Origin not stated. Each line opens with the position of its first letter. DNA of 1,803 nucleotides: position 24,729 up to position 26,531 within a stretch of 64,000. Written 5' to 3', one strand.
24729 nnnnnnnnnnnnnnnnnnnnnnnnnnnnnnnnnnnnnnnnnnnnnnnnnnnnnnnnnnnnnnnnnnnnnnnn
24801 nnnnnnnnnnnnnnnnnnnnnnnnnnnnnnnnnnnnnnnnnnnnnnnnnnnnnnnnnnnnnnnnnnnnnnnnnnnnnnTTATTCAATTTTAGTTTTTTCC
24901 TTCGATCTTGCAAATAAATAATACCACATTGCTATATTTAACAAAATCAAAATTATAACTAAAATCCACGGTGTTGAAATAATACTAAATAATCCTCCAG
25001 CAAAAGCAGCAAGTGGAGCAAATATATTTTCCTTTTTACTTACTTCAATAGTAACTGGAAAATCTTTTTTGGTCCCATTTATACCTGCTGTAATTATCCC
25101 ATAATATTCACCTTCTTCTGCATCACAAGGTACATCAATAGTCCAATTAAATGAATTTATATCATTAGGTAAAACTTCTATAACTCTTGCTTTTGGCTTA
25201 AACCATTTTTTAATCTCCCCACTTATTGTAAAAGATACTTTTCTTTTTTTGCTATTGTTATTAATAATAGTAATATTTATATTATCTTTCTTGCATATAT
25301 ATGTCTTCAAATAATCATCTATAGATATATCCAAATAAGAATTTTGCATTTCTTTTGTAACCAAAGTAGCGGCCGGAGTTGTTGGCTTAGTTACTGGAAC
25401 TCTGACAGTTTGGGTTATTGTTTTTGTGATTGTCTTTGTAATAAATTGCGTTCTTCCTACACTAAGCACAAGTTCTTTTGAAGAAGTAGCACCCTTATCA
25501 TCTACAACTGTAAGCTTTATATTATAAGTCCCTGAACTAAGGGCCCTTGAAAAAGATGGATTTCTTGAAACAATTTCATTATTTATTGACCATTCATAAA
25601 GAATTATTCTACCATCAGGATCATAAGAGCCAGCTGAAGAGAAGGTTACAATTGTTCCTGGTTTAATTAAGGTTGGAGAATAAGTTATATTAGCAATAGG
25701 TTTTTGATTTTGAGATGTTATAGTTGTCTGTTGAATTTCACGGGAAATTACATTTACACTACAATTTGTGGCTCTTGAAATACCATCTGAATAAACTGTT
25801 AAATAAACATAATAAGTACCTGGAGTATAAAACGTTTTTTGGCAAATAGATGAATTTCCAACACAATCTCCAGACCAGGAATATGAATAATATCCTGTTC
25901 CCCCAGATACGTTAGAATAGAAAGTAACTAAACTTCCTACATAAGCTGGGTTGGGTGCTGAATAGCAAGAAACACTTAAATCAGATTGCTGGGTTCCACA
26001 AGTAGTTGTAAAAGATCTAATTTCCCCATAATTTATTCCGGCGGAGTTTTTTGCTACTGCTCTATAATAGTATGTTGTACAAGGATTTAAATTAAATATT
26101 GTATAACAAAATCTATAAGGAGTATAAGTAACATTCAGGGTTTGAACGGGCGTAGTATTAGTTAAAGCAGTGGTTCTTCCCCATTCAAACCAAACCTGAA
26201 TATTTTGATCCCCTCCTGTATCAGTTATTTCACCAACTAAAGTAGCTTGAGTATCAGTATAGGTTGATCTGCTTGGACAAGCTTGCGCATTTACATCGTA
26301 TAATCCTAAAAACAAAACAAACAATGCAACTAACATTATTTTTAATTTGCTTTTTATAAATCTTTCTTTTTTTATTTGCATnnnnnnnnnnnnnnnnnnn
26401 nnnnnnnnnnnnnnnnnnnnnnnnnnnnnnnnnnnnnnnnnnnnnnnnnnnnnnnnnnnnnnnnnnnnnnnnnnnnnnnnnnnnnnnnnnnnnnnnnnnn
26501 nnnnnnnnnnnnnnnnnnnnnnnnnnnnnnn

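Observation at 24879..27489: Tandem family of three secreted FN3-like paralogs sharing an identical 68-bp segment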

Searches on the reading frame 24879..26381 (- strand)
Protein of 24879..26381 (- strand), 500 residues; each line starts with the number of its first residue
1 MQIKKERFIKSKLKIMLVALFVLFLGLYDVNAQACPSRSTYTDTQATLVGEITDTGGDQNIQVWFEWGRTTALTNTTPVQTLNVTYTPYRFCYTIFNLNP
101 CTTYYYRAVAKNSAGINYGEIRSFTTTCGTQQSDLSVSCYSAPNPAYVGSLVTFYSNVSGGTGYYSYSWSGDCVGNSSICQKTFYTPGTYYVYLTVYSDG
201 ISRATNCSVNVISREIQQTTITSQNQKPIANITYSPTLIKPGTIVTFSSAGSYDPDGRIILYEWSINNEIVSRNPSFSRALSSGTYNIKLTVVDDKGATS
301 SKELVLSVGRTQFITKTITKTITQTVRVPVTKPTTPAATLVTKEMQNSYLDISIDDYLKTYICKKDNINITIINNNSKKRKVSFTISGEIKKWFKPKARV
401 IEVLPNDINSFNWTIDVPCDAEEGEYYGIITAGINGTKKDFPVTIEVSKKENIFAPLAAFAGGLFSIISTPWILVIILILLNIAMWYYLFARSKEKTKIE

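Call 4: search_protein_families(library=pfam, proteins=[window:24879-26381:-], max_evalue=1)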
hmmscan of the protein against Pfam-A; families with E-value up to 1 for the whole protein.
window:24879-26381:- (500 aa): 11 families
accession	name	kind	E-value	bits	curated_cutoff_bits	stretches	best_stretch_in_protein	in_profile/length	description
PF00801.26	PKD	-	4e-13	49.6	23.5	2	231-301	3-74/80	PKD domain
PF18911.6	PKD_4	-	6.5e-13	49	27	2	225-303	1-80/85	PKD domain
PF22352.2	K319L-like_PKD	-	5.5e-06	26.7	27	1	239-307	8-83/84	K319L-like, PKD domain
PF16656.11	Pur_ac_phosph_N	-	0.00012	23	30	1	63-126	32-93/93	Purple acid Phosphatase, N-terminal domain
PF21027.3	Sde0182_C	-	0.0033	18.4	27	1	245-308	2-65/83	Cellulose-binding protein Sde0182, C-terminal domain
PF25059.1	FN3_DSCAM-DSCAML_C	-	0.012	16.4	39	1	92-128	46-82/89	DSCAM/DSCAML C-terminal Fn3-like domain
PF16967.11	TcfC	-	0.018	15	29.4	1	279-302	39-62/68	E-set like domain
PF15418.12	DUF4625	-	0.043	14.5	27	0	408-431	90-113/131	Domain of unknown function (DUF4625)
PF09369.15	MZB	-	0.12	13.5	24.2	1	122-164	7-47/80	MrfA Zn-binding domain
PF16820.11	PKD_3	-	0.13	12.5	26.3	0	262-292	35-66/68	PKD-like domain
PF22468.2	ACT_9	-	0.31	11.3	27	1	364-389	23-48/61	ACT domain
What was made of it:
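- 24879..26381 (-): Gene A: a 500-aa type-I membrane-anchored protein. It has a leader, an FN3-fold N-domain (aa 34-128, nt 25998-26282), a PKD-like domain (aa 134-213), a PKD domain (aa 225-308), a low-confidence Thr/Pro-rich linker, a fourth beta-sandwich (aa 349-448) and a TM helix (aa 469-497, nt 24891-24977). Pfam PKD hit of 4e-13 (call 4).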

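Call 5: search_protein_families(library=ncbifam, proteins=[window:24879-26381:-], max_evalue=1)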
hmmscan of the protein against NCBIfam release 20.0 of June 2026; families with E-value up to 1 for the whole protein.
window:24879-26381:- (500 aa): 1 family
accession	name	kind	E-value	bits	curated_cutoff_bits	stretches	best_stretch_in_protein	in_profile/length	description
NF038112.1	myxo_dep_M36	subfamily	0.011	12.9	1500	1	218-331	1279-1384/1604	myxosortase-dependent M36 family metallopeptidase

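Call 12: find_encoding_contigs(protein=window:24879-26381:-, flank=6000, max_places=10)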
Protein window:24879-26381:- (500 aa): no gene with exactly this product is on record in the collection.

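Call 13: find_homologous_proteins(query=window:24879-26381:-, max_evalue=0.001)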
Query window:24879-26381:- (500 aa): 66 proteins with E <= 0.001 among 8000 candidates.
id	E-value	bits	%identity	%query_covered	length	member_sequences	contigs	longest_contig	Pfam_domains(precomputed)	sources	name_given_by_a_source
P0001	0.0e+0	1121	100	100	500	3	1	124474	PF00801.27,PF18911.7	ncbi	-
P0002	1.6e-222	758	65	100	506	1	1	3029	PF00801.27,PF18911.7,PF16656.12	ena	-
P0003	3.7e-204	697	63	93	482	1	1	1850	PF00801.27,PF18911.7,PF16656.12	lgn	-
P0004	3.8e-202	691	60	99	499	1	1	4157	PF00801.27,PF18911.7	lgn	-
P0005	6.5e-199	680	60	99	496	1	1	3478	PF22352.3,PF00801.27,PF18911.7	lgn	-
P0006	1.5e-129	451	45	97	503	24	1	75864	PF22352.3,PF00801.27,PF18911.7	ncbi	-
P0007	1.5e-126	441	46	98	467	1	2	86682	PF22352.3,PF00801.27,PF19077.7,PF18911.7,PF16656.12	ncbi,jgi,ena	-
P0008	1.6e-126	441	45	96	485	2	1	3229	PF22352.3,PF00801.27,PF18911.7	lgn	-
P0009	1.6e-123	431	45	95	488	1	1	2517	PF22352.3,PF00801.27,PF18911.7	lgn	-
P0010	1.7e-121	425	47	92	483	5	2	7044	PF21027.4,PF22352.3,PF00801.27,PF18911.7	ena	-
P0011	2.3e-120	421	47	89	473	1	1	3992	PF00801.27,PF18911.7,PF16656.12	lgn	-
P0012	2.8e-117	411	44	99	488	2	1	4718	PF22352.3,PF00801.27,PF18911.7,PF16656.12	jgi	jgi:uncharacterized membrane protein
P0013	3.4e-114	401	46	89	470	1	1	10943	PF22352.3,PF00801.27,PF18911.7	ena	-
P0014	6.3e-85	304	38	54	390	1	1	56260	PF00801.27,PF18911.7,PF16656.12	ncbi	-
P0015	1.8e-45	174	31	31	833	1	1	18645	PF15418.13,PF14347.12,PF00801.27,PF18981.7,PF08329.17,PF06832.19,PF02010.22,PF18911.7,PF21027.4,PF22352.3,PF17963.8,PF05345.19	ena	-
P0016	2.3e-44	170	37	25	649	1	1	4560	PF07495.20,PF21027.4,PF22352.3,PF00801.27,PF17963.8,PF03160.21,PF08329.17,PF05345.19,PF18911.7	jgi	jgi:PKD repeat protein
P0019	2.1e-35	141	38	24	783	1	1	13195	PF00801.27,PF13573.13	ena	-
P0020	4.1e-35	140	37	28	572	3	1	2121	PF21027.4,PF22352.3,PF00801.27,PF18981.7,PF18911.7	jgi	-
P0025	3.9e-22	97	43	16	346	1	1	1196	PF22352.3,PF00801.27,PF17963.8,PF08329.17,PF18911.7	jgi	jgi:PKD repeat protein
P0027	8.5e-22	96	34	25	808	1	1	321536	PF07495.20,PF21027.4,PF22352.3,PF00801.27,PF12690.14,PF07705.18,PF02010.22,PF18911.7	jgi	jgi:PKD repeat protein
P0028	3.2e-18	84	32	35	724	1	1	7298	PF07495.20,PF16820.12,PF00801.27,PF18981.7,PF00047.32,PF06832.19,PF18911.7,PF07679.23,PF13895.13,PF22352.3,PF13573.13,PF13927.13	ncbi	ncbi:PKD domain-containing protein, partial [Caldiplasma sukawensis]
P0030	1.4e-17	82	28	31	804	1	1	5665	PF21027.4,PF15418.13,PF14347.12,PF22352.3,PF00801.27,PF17963.8,PF07602.18,PF16403.12,PF08329.17,PF05345.19,PF18911.7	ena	-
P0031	4.4e-16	77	33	23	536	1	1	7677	PF22352.3,PF00801.27,PF18981.7,PF17963.8,PF18911.7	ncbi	ncbi:MAG: PKD domain-containing protein [Candidatus Bathyarchaeia archaeon]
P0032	5.4e-16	77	34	29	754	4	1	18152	PF21027.4,PF22352.3,PF00801.27,PF17963.8,PF18911.7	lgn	-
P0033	1.8e-15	75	29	34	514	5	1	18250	PF21027.4,PF22352.3,PF00801.27,PF18911.7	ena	-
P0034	4.7e-15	74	36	29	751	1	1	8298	PF22352.3,PF00801.27,PF18911.7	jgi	jgi:PKD repeat protein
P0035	1.7e-14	72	33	33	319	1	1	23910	PF21027.4,PF22352.3,PF00801.27,PF17963.8,PF00932.26,PF18911.7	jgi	-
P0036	2.7e-14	71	31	34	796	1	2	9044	PF22352.3,PF00801.27,PF18911.7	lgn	-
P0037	5.3e-13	67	34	27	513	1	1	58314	PF21027.4,PF22352.3,PF00801.27,PF18911.7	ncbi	-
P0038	2.5e-12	65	35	30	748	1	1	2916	PF13582.13,PF22352.3,PF00801.27,PF18911.7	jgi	jgi:PKD repeat protein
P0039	3.9e-12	64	28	33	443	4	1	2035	PF22352.3,PF00801.27,PF18911.7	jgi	-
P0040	6.4e-12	63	29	23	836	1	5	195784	PF21027.4,PF22352.3,PF00801.27,PF13027.12,PF18911.7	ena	-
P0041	6.5e-12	63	28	49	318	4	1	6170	PF22352.3,PF00801.27,PF18981.7,PF16403.12,PF18911.7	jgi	-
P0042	6.7e-12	63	29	29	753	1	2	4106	PF13582.13,PF22352.3,PF00801.27,PF18911.7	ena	-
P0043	1.2e-11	62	29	37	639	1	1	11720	PF07495.20,PF13229.13,PF22352.3,PF00801.27,PF05048.20,PF18911.7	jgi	jgi:parallel beta-helix repeat protein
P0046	3.6e-11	61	32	35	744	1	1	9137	PF13582.13,PF22352.3,PF00801.27,PF13688.13,PF18911.7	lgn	-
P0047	3.2e-10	58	30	56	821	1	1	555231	PF07495.20,PF22352.3,PF00801.27,PF18981.7,PF16403.12,PF19077.7,PF18911.7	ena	-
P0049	9.5e-10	56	31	30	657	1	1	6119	PF22352.3,PF00801.27,PF06832.19,PF18911.7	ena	-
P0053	1.6e-8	52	45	15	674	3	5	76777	PF13229.13,PF22352.3,PF00801.27,PF22842.4,PF05048.20,PF18911.7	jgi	jgi:parallel beta-helix repeat protein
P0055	3.9e-8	51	36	25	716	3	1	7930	PF21027.4,PF00801.27,PF18911.7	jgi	jgi:PKD repeat protein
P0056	5.0e-8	50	36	29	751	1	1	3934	PF13582.13,PF22352.3,PF00801.27,PF13583.12,PF18911.7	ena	-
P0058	4.5e-7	47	28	29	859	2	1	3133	PF22352.3,PF00801.27,PF00404.25,PF18911.7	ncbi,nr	ncbi:MAG TPA: PKD domain-containing protein, partial [Anaerolineae bacterium]|nr:PKD domain-containi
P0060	4.0e-6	44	34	17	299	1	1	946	PF22352.3,PF00801.27,PF18911.7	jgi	jgi:hypothetical protein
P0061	9.6e-6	43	31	29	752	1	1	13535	PF13582.13,PF22352.3,PF00801.27,PF13583.12,PF18911.7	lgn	-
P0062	1.1e-5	43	38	19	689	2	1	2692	PF22352.3,PF00801.27,PF18911.7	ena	-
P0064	8.3e-5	40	39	14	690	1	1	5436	PF13582.13,PF00801.27,PF13688.13,PF18911.7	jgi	jgi:hypothetical protein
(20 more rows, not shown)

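Call 14: find_encoding_contigs(protein=P0001, flank=5000, max_places=4)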
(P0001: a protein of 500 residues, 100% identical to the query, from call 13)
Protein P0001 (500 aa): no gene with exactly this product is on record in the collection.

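Call 15: find_encoding_contigs(protein=P0006, flank=6000, max_places=4)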
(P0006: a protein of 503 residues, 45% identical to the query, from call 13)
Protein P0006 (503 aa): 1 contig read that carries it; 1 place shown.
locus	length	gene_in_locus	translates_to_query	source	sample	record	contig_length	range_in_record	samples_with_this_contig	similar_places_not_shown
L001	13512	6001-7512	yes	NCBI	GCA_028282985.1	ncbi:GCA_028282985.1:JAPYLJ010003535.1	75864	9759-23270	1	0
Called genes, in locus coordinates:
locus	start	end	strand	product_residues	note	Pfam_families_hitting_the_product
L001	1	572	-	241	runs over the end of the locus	PF00398:RrnaAD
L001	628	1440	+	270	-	PF01476:LysM, PF01551:Peptidase_M23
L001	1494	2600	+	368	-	PF08529:NusA_N, PF13184:KH_NusA_1st, PF26594:KH_NusA_2nd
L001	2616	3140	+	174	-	PF00719:Pyrophosphatase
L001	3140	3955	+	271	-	PF03477:ATP-cone, PF22357:AF1548-like_C (faint), PF04471:Mrr_cat (weak)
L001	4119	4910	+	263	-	-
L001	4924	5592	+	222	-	PF16656:Pur_ac_phosph_N (weak), PF00801:PKD (weak)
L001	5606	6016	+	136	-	-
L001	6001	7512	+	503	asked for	PF00801:PKD (weak), PF18911:PKD_4, PF22352:K319L-like_PKD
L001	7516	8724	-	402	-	PF01676:Metalloenzyme, PF10143:PhosphMutase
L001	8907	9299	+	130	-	PF00416:Ribosomal_S13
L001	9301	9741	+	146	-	PF00411:Ribosomal_S11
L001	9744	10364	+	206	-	PF00163:Ribosomal_S4, PF01479:S4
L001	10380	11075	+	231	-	PF01193:RNA_pol_L, PF13656:RNA_pol_L_2 (faint), PF01000:RNA_pol_A_bac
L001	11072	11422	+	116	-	PF01196:Ribosomal_L17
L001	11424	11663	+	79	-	PF00886:Ribosomal_S16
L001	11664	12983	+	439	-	PF00675:Peptidase_M16, PF05193:Peptidase_M16_C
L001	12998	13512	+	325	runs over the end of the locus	PF01594:AI-2E_transport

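Call 16: find_encoding_contigs(protein=P0007, flank=6000, max_places=4)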
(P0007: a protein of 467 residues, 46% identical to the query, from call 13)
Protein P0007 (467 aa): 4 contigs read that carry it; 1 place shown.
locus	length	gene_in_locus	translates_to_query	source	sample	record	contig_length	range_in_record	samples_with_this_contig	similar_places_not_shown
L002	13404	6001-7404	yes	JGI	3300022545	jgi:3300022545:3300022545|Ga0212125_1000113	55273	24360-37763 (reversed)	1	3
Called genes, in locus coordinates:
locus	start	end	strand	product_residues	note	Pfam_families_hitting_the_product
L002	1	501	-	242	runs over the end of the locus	PF00398:RrnaAD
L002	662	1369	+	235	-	PF01476:LysM, PF01551:Peptidase_M23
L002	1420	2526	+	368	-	PF08529:NusA_N, PF13184:KH_NusA_1st, PF26594:KH_NusA_2nd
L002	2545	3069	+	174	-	PF00719:Pyrophosphatase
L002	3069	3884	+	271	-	PF03477:ATP-cone, PF04471:Mrr_cat (weak), PF22357:AF1548-like_C (weak)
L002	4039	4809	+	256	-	-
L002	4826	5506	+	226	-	PF16656:Pur_ac_phosph_N (weak), PF00801:PKD (weak)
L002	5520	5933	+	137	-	-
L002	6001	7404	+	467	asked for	PF16656:Pur_ac_phosph_N (weak), PF00801:PKD, PF19077:Big_13 (faint), PF18911:PKD_4, PF22352:K319L-like_PKD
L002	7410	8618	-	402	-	PF01676:Metalloenzyme, PF10143:PhosphMutase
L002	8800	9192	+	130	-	PF00416:Ribosomal_S13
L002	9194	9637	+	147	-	PF00411:Ribosomal_S11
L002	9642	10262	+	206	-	PF00163:Ribosomal_S4, PF01479:S4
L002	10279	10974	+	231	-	PF01193:RNA_pol_L, PF13656:RNA_pol_L_2 (faint), PF01000:RNA_pol_A_bac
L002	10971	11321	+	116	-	PF01196:Ribosomal_L17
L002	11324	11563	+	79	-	PF00886:Ribosomal_S16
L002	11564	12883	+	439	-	PF00675:Peptidase_M16, PF05193:Peptidase_M16_C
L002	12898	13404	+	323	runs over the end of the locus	PF01594:AI-2E_transport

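Call 20: find_encoding_contigs(protein=P0002, flank=6000, max_places=3)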
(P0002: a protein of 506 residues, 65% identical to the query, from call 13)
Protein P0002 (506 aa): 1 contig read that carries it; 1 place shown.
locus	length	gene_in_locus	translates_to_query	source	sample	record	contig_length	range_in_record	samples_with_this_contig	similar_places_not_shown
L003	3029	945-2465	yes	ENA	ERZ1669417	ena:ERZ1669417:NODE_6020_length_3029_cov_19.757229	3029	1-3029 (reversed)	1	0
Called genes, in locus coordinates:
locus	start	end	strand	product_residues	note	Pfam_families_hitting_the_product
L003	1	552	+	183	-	?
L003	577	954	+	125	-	-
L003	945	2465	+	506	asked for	PF16656:Pur_ac_phosph_N (weak), PF00801:PKD, PF18911:PKD_4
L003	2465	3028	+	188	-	?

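Call 21: find_encoding_contigs(protein=P0004, flank=6000, max_places=3)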
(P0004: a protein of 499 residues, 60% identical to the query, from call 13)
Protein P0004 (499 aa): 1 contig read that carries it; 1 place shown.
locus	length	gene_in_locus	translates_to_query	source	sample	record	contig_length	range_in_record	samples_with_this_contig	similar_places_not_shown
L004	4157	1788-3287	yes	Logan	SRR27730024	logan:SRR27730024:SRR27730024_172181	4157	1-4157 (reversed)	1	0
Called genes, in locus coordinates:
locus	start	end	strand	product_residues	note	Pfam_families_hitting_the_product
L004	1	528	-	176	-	?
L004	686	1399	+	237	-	-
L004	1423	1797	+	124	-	-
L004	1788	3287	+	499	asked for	PF00801:PKD (weak), PF18911:PKD_4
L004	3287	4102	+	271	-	PF00480:ROK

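Call 22: find_encoding_contigs(protein=P0005, flank=6000, max_places=3)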
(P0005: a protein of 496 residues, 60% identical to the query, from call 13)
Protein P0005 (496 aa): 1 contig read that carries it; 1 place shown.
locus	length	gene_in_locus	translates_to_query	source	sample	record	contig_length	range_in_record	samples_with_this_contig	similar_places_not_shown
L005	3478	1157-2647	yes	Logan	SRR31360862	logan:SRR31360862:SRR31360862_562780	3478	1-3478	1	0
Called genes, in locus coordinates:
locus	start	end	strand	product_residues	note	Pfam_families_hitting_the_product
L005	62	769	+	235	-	-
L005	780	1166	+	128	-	-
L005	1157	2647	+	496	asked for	PF22352:K319L-like_PKD (faint), PF00801:PKD (weak), PF18911:PKD_4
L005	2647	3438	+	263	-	PF00480:ROK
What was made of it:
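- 26372..26381 (-): 10-nt overlap between the B stop codon and the A start codon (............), which suggests translational coupling. The same 10-nt overlap occurs in L003, L004 and L005 (calls 20-22).
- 24091..24879 (-): ROK-family gene immediately downstream. Its ATG shares one base with A's stop codon, so it is probably co-transcribed in this clade. The same A-ROK junction occurs in L004 and L005 (calls 21, 22).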

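Call 25: find_related_loci(query=A3, collection=genome_contigs, flank=4000)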
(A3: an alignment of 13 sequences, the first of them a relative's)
Query A3 (500 aa) in genome_contigs; peptide patterns used: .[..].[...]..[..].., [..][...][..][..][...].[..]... (x = any residue, [..] = any of these).
36 stretches matched a pattern; 24 encode a relative of the query (tblastn E <= 1e-3); 24 distinct loci.
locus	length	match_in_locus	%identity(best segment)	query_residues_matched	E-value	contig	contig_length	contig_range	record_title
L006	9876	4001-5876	45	1-498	4e-126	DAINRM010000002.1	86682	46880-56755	MAG TPA_asm: Patescibacteria group bacterium isolate CTOTU25730 NODE_10_length_86682_cov_2687.147806, whole genome shotg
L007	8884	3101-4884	45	5-494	6e-126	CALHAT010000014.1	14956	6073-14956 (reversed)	MAG: Candidatus Pacebacteria bacterium isolate H1_Bin_METABAT__85_sub_1 genome assembly, contig: c_000000673032, whole g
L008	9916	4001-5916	46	6-498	2e-125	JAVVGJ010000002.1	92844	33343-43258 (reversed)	MAG: Candidatus Paceibacterota bacterium isolate PSS.bin.23 NODE_17_length_92844_cov_32.752740, whole genome shotgun seq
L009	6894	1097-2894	46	32-494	4e-125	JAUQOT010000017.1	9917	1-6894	MAG: Patescibacteria group bacterium isolate BF2.bins.112.201808 NODE_4687_length_9917_cov_9.256078, whole genome shotgu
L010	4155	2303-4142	45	20-494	3e-126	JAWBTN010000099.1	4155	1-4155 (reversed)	MAG: Candidatus Aenigmatarchaeota archaeon isolate JZ-1_201709_bins_39 JZ-1_201709_bins_39_scaffold_99, whole genome sho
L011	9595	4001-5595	48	29-421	6e-103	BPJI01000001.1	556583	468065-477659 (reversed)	MAG: Candidatus Parcubacteria bacterium KatS3mg096 DNA, contig_8276, whole genome shotgun sequence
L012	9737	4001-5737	47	5-463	5e-121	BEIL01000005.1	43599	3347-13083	Bacterium HR35 DNA, contig: NODE_316_5, isolate: HRbin35, whole genome shotgun sequence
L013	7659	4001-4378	51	15-135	3e-31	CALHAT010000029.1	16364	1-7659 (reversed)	MAG: Candidatus Pacebacteria bacterium isolate H1_Bin_METABAT__85_sub_1 genome assembly, contig: c_000000103593, whole g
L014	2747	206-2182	45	1-195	4e-17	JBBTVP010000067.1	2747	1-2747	MAG: Patescibacteria group bacterium isolate H51-bin047_1 H51_bin047_1_000000000067, whole genome shotgun sequence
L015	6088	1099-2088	47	9-146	3e-15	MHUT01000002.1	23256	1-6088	MAG: Candidatus Yonathbacteria bacterium RIFCSPHIGHO2_02_FULL_44_14 rifcsphigho2_02_scaffold_12643, whole genome shotgun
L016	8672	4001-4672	48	13-131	7e-15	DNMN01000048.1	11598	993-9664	MAG TPA_asm: Candidatus Yonathbacteria bacterium isolate UBA12043 contig_6114, whole genome shotgun sequence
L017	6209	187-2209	39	4-144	4e-12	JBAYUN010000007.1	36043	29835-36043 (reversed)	MAG: Candidatus Paceibacterota bacterium isolate SO_2016_LW3_36 scaffold01807_LW162_2016, whole genome shotgun sequence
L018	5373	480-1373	40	36-136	3e-11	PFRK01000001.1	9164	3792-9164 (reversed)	MAG: Candidatus Nomurabacteria bacterium CG_4_9_14_0_2_um_filter_32_10 CG_4_9_14_0.2_um_filter_scaffold_3668_c, whole ge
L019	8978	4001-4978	32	23-146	1e-9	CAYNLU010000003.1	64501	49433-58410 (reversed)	MAG TPA_asm: uncultured Candidatus Saccharibacteria bacterium isolate SRP133034_co1_11 genome assembly, contig: NODE_231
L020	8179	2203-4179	41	44-127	2e-9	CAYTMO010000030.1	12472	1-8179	MAG TPA_asm: uncultured Candidatus Saccharibacteria bacterium isolate binchicken_co398_50 genome assembly, contig: NODE_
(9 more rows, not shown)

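Call 33: list_cluster_members(proteins=[P0001, P0067])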
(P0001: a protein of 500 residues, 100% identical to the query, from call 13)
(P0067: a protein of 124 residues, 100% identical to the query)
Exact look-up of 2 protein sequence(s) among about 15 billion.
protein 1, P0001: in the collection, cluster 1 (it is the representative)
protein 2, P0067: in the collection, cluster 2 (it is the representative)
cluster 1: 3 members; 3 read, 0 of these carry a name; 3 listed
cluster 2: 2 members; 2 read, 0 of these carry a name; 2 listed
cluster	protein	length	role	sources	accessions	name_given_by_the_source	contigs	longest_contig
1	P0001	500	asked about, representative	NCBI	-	-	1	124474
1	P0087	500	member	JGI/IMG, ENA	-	-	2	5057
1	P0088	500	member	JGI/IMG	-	-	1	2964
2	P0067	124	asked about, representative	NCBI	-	-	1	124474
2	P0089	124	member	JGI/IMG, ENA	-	-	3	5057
